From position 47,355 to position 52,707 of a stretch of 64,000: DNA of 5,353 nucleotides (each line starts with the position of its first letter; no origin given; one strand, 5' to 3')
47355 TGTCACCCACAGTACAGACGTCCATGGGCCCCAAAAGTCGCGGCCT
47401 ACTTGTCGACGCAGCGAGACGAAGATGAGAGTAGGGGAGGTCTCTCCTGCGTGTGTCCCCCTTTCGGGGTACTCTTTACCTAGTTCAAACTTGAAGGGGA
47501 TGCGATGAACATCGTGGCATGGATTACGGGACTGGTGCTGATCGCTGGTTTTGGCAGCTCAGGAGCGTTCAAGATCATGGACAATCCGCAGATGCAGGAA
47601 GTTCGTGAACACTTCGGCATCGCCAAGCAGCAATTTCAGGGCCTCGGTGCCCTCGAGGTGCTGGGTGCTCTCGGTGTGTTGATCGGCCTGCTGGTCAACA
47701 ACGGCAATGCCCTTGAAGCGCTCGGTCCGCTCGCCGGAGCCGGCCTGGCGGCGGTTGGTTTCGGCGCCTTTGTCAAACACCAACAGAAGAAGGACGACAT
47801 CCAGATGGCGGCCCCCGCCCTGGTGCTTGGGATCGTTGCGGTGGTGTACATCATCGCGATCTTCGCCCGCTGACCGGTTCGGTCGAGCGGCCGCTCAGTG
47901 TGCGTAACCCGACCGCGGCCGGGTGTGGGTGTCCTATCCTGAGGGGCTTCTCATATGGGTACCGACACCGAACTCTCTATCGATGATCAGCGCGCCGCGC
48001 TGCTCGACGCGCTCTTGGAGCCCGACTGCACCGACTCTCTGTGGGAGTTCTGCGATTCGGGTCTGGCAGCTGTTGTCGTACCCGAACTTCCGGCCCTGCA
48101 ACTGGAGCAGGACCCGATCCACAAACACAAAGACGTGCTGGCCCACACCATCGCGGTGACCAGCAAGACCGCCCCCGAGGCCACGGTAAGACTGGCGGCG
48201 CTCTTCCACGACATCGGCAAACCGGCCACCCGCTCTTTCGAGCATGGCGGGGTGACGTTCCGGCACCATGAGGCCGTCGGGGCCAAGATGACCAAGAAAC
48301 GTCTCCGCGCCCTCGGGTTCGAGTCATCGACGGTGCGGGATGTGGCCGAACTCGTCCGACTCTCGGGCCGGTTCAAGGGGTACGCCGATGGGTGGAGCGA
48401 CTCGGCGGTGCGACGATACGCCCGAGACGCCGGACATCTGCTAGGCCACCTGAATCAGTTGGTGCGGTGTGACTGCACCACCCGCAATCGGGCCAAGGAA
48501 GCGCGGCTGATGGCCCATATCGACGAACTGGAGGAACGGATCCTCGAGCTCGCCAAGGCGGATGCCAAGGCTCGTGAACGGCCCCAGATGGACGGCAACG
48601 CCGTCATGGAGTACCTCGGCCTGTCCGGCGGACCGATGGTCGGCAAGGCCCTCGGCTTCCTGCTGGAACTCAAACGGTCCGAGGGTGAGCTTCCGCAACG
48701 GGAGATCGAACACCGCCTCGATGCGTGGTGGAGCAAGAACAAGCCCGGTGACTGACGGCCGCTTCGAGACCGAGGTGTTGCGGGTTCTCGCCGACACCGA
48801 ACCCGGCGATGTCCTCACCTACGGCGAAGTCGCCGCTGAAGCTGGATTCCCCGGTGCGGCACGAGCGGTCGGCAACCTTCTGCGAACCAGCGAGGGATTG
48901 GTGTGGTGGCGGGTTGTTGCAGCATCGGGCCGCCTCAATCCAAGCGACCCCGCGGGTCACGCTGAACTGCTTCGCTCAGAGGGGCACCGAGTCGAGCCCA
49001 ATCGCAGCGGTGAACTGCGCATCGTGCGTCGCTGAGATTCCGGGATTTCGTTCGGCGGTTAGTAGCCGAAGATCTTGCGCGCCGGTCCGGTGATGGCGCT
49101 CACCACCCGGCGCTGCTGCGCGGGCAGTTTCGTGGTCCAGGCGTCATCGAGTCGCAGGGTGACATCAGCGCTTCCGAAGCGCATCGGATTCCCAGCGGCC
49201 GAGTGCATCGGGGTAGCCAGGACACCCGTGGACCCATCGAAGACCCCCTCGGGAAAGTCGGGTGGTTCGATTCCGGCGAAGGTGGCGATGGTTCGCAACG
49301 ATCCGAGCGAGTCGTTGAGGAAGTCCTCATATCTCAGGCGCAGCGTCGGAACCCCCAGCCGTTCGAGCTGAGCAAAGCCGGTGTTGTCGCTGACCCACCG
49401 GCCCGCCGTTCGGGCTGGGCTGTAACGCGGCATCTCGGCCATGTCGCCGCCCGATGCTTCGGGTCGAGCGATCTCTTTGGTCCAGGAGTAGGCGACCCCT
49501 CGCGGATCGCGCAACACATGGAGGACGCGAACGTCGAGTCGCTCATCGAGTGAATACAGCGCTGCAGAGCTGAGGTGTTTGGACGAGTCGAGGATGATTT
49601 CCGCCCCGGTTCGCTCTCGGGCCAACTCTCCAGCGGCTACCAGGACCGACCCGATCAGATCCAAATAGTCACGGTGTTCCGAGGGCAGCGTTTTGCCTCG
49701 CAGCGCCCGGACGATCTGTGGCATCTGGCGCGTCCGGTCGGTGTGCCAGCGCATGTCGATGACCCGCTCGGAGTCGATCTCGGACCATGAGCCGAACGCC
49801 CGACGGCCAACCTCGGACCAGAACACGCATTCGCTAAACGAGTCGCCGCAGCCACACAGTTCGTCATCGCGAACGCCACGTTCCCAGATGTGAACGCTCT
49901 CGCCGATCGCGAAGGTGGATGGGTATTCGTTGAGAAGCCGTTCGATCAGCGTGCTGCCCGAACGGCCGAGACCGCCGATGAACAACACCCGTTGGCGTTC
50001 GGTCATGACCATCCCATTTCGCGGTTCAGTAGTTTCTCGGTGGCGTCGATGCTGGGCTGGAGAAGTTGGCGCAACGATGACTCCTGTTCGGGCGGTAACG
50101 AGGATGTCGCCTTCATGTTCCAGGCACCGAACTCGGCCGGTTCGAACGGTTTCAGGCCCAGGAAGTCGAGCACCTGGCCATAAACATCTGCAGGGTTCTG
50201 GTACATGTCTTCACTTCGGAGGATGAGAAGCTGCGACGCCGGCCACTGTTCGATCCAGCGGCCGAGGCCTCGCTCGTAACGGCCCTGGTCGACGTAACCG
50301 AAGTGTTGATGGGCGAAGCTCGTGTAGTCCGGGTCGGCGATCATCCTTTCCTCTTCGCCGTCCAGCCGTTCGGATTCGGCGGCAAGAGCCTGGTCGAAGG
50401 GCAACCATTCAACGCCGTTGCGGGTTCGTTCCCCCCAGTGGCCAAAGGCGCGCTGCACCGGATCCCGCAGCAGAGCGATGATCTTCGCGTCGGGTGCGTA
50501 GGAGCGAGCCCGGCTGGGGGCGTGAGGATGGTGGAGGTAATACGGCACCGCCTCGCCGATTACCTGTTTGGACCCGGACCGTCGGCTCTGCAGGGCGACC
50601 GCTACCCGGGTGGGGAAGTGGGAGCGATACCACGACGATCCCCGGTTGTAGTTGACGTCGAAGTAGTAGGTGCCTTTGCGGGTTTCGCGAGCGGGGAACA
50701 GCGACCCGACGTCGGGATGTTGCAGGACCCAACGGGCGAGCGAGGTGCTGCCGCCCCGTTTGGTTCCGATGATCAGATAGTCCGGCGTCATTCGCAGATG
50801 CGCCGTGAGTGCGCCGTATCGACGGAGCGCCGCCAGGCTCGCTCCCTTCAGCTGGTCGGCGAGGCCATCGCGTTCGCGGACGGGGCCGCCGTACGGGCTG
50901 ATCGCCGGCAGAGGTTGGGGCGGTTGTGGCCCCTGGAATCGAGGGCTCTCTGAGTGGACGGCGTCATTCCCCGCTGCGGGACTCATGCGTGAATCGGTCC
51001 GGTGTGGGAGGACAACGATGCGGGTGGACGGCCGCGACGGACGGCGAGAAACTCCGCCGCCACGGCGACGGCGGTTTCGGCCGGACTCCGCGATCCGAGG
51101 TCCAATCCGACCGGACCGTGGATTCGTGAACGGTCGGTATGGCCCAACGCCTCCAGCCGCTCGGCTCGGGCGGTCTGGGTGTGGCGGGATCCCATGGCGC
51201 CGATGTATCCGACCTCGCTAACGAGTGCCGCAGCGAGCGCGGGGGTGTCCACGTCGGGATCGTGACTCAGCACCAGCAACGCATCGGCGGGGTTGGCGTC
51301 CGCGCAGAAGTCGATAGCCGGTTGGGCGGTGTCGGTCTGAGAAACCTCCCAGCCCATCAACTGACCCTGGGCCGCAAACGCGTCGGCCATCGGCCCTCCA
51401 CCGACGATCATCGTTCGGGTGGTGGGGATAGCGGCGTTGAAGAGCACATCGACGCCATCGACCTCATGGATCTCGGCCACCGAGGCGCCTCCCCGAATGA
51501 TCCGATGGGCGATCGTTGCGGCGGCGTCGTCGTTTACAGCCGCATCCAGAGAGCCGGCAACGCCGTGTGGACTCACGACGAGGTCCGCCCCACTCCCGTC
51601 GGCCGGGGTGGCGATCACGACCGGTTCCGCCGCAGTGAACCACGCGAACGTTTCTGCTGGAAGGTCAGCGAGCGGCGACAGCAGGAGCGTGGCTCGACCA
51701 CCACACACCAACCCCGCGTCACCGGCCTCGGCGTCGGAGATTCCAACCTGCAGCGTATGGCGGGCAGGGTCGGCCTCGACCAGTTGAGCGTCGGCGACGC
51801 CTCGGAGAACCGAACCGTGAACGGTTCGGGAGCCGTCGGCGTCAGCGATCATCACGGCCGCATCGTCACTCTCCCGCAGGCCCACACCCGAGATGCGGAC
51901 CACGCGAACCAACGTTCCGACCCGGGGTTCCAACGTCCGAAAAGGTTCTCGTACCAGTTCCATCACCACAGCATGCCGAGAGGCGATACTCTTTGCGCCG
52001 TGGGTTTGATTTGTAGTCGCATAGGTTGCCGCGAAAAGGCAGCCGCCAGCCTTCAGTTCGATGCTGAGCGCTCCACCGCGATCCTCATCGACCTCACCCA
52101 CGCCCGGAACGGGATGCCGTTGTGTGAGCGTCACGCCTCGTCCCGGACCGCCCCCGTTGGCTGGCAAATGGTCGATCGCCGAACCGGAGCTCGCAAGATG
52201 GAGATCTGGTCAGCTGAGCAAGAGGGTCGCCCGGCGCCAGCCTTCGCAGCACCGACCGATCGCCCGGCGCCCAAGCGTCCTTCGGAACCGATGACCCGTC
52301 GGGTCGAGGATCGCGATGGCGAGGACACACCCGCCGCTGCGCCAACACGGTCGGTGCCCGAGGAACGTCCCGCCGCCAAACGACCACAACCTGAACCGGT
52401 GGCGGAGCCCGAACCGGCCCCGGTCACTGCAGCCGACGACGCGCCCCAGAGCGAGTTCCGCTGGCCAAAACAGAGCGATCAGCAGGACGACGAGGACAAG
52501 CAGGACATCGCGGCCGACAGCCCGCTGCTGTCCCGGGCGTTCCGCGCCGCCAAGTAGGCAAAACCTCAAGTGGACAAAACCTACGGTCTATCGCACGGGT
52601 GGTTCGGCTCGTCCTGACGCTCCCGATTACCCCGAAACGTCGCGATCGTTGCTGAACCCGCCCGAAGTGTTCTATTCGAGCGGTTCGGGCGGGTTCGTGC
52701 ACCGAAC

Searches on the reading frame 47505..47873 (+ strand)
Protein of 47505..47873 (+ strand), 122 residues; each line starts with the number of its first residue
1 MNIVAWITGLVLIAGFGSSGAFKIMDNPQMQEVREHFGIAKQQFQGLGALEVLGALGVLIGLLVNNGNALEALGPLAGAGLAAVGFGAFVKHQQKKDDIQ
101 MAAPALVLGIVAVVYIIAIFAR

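Call 64: search_protein_families(library=pfam, proteins=[window:47505-47873:+])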
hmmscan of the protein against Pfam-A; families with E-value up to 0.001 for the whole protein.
window:47505-47873:+ (122 aa): 1 family
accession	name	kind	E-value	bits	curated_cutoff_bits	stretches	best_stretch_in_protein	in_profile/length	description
PF13564.11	DoxX_2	-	2.5e-16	60.1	26.3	1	10-113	4-102/103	DoxX-like family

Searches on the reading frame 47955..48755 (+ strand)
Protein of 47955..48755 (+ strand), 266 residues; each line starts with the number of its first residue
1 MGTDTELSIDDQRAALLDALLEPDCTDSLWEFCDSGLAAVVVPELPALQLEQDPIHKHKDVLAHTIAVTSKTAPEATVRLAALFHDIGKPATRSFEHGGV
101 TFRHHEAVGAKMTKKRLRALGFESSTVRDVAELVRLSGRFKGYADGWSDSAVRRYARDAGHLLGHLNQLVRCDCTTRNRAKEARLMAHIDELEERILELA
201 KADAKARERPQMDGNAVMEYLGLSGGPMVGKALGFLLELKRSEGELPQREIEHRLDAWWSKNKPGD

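Call 64: search_protein_families(library=pfam, proteins=[window:47955-48755:+])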
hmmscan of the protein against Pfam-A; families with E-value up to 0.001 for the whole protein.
window:47955-48755:+ (266 aa): 1 family
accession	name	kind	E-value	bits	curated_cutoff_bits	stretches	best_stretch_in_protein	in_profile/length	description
PF01966.28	HD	-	2.7e-10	41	22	1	64-192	13-113/116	HD domain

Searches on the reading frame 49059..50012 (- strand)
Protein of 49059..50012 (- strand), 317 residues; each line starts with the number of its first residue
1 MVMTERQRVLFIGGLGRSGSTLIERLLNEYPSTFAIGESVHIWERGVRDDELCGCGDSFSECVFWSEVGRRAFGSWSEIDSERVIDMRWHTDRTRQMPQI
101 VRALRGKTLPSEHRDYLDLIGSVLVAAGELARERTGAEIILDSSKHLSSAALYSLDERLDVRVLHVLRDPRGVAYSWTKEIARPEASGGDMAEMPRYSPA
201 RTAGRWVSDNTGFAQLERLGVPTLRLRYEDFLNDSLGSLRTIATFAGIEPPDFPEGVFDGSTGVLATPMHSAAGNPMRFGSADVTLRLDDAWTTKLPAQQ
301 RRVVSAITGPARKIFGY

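Call 64: search_protein_families(library=pfam, proteins=[window:49059-50012:-])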
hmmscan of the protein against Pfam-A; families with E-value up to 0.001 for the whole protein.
window:49059-50012:- (317 aa): 2 families
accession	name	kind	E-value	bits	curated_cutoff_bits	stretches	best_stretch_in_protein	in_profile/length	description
PF13469.12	Sulfotransfer_3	-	1e-12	49.2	27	1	10-249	2-213/216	Sulfotransferase family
PF00685.33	Sulfotransfer_1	-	1.6e-06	28.2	22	1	11-249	5-182/255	Sulfotransferase domain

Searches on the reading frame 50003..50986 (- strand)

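Call 64: search_protein_families(library=pfam, proteins=[window:50003-50986:-])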
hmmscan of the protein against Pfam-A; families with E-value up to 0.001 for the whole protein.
window:50003-50986:- (327 aa): 2 families
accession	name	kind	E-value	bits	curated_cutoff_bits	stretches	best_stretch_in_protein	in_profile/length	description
PF00685.33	Sulfotransfer_1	-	8.4e-14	52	22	1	68-280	2-187/255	Sulfotransferase domain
PF13469.12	Sulfotransfer_3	-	4.8e-10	40.5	27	1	71-282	3-215/216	Sulfotransferase family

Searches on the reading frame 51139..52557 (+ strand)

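Call 62: search_protein_families(library=pfam, proteins=[window:51139-52557:+])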
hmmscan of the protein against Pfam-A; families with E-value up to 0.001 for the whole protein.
window:51139-52557:+ (472 aa): 1 family
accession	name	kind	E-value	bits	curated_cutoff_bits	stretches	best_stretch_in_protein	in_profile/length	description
PF12005.13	DUF3499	-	3.1e-11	44.4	25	1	292-351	4-65/119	Protein of unknown function (DUF3499)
